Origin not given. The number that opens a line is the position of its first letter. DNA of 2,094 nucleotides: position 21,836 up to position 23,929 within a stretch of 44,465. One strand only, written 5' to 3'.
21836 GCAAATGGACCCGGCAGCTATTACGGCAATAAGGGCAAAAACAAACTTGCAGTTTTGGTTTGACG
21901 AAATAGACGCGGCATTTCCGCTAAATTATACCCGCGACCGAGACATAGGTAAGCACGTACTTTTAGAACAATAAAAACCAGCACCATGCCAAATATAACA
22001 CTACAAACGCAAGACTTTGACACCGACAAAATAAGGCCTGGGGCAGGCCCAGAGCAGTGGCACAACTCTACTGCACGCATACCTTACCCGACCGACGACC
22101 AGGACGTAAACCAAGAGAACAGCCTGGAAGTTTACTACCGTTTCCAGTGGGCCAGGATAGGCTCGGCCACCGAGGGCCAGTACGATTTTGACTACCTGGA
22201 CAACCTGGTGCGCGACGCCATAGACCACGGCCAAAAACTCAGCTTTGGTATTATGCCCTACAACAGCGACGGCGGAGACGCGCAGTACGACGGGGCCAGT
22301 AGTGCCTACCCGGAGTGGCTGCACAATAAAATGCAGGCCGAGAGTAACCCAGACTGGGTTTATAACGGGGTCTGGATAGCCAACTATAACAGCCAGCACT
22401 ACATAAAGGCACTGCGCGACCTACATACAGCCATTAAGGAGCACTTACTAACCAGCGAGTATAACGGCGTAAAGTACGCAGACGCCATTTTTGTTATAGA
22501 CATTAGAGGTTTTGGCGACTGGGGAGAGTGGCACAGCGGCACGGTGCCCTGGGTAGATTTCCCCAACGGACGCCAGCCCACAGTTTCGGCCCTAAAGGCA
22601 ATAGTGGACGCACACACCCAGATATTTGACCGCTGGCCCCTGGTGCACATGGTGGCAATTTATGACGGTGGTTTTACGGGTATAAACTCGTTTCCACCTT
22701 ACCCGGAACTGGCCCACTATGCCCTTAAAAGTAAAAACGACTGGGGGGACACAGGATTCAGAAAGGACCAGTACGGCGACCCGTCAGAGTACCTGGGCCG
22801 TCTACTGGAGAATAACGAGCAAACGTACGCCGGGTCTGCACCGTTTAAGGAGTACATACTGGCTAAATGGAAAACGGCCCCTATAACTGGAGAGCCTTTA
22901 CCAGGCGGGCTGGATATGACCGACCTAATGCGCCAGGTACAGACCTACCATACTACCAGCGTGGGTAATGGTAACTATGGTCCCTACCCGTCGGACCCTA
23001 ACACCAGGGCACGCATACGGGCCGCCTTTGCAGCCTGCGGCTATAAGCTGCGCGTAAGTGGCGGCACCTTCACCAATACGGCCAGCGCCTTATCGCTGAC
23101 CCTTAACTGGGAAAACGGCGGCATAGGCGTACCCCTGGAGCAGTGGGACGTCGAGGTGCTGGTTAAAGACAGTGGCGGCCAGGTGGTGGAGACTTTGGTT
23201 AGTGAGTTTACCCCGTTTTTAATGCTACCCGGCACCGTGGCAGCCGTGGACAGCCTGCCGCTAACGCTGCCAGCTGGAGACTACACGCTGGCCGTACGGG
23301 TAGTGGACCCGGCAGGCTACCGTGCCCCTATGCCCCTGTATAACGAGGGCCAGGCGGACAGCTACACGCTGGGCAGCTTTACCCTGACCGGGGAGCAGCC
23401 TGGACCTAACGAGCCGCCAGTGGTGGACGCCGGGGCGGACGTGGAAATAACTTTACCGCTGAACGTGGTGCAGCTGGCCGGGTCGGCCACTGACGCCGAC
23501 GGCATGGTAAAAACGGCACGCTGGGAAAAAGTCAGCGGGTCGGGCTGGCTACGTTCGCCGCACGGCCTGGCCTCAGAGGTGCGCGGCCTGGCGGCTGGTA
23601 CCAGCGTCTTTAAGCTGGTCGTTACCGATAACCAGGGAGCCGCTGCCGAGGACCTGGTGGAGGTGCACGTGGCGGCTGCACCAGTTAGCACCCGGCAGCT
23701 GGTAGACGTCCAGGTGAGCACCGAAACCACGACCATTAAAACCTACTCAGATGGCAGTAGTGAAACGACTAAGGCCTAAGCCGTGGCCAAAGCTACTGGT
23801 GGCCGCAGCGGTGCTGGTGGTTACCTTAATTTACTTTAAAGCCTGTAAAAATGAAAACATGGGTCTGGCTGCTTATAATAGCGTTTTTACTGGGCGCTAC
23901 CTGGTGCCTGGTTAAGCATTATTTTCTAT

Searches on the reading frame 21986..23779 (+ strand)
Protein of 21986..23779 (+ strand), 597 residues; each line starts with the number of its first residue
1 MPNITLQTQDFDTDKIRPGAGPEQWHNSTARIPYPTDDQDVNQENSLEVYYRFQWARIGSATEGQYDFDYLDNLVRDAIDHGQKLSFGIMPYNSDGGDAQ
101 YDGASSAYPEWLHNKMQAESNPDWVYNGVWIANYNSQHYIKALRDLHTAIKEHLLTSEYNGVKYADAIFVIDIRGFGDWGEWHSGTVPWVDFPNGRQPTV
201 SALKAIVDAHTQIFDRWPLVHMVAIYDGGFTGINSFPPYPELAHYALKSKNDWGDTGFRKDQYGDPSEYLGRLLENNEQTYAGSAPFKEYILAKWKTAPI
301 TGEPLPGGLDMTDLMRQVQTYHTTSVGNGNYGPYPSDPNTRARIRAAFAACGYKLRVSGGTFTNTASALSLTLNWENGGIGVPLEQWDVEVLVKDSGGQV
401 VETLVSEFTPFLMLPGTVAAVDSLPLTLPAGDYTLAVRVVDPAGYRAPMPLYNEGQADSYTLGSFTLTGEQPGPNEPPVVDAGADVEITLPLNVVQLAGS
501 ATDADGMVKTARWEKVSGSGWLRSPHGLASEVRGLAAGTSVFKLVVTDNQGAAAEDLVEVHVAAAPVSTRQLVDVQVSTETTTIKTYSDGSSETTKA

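Call 17: search_protein_families(library=pfam, proteins=[window:21986-23779:+], max_evalue=0.01)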
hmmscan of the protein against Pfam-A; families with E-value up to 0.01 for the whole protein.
window:21986-23779:+ (597 aa): 2 families
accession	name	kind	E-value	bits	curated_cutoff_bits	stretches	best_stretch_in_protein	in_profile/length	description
PF22352.2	K319L-like_PKD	-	5.1e-15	55.7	27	1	482-562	1-84/84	K319L-like, PKD domain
PF16116.10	DUF4832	-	1.9e-08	34.8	29.2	1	290-443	80-201/216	Domain of unknown function (DUF4832)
